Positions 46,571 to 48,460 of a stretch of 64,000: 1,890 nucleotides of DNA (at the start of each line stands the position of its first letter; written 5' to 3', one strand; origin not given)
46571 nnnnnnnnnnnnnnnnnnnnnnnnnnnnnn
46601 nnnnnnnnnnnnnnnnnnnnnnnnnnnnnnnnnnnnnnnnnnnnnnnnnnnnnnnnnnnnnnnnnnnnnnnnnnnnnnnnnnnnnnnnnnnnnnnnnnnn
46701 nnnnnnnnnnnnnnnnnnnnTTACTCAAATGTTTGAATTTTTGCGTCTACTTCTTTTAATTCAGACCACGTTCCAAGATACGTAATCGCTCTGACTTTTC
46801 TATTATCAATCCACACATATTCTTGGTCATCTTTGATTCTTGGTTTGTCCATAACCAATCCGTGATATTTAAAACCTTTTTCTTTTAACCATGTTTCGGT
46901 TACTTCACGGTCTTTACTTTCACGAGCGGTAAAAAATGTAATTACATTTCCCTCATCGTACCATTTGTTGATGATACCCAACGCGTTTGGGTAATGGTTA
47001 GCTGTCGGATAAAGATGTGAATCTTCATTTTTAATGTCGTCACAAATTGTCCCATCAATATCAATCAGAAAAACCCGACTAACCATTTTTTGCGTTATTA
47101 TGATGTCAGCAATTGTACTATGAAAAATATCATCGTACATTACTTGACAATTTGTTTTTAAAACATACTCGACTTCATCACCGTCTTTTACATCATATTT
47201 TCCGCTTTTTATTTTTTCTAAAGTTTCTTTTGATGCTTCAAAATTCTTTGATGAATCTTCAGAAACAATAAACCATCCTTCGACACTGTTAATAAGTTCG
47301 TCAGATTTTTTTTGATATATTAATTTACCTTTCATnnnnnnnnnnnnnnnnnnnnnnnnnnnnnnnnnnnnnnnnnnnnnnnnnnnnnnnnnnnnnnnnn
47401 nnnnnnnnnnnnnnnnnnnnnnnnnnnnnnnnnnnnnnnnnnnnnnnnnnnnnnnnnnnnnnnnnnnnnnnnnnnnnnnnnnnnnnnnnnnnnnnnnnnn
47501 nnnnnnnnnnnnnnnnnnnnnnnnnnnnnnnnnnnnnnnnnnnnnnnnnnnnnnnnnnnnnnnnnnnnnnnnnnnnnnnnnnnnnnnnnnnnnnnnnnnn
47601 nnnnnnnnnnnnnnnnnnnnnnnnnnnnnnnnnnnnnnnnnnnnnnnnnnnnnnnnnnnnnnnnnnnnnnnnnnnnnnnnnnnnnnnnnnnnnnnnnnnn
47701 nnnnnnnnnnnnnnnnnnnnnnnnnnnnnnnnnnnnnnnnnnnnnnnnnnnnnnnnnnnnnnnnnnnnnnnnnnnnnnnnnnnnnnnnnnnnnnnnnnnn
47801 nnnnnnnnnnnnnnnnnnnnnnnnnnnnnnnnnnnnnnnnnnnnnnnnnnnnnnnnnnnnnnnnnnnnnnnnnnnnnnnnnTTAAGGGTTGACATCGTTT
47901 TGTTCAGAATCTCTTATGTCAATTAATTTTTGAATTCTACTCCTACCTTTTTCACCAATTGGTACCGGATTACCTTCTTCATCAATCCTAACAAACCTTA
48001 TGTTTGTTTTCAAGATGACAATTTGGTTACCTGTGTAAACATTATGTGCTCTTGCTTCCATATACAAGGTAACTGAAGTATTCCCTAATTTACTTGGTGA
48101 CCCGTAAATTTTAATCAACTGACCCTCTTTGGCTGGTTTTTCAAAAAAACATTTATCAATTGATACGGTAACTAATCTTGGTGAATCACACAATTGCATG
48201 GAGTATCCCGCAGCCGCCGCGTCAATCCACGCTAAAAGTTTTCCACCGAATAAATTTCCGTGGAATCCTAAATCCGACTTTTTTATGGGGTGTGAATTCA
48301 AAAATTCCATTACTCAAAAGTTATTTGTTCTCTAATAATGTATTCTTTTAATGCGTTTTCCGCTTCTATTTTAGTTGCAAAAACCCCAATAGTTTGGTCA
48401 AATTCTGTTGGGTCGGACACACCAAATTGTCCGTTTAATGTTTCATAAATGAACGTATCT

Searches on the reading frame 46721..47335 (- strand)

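Call 3: search_protein_families(library=pfam, proteins=[window:46721-47335:-], max_evalue=0.01)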
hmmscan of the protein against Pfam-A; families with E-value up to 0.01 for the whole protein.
window:46721-47335:- (204 aa): 3 families
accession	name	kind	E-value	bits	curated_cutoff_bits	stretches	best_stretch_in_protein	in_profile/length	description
PF24694.1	LNS2_PITM1-3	-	6.1e-08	33.2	27.7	1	90-172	2-79/124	PITM 1-3, LNS2 domain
PF03767.20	Acid_phosphat_B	-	2.2e-06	27.8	27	1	87-164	78-172/230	HAD superfamily, subfamily IIIB (Acid phosphatase)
PF25109.1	HAD_PNKP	-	0.0022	18.6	27.6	1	88-164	3-89/143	Polynucleotide kinase PNKP phosphatase domain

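Call 4: search_protein_families(library=ncbifam, proteins=[window:46721-47335:-], max_evalue=0.01)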
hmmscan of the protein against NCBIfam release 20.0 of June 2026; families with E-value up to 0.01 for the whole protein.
window:46721-47335:- (204 aa): 0 families

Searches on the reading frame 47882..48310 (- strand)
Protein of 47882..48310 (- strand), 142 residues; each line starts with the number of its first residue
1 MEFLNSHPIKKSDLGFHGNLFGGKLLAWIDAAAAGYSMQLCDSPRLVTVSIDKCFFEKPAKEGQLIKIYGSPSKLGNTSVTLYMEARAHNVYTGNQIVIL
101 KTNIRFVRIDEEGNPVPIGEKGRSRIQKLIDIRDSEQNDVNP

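Call 3: search_protein_families(library=pfam, proteins=[window:47882-48310:-], max_evalue=0.01)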
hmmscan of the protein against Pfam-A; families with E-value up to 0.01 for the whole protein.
window:47882-48310:- (142 aa): 1 family
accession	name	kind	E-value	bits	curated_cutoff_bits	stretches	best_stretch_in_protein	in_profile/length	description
PF03061.28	4HBT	-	1.1e-15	58.2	20.6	1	17-88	1-72/79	Thioesterase superfamily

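Call 4: search_protein_families(library=ncbifam, proteins=[window:47882-48310:-], max_evalue=0.01)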
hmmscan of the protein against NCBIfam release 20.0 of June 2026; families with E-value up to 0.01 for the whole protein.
window:47882-48310:- (142 aa): 2 families
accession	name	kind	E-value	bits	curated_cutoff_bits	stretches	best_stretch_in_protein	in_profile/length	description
NF007970.0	PRK10694.1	equivalog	7.4e-08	32.3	162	1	13-118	22-129/133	acyl-CoA thioester hydrolase YciA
TIGR00369.1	unchar_dom_1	domain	0.0023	18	36.6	0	10-83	25-97/117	hotdog fold thioesterase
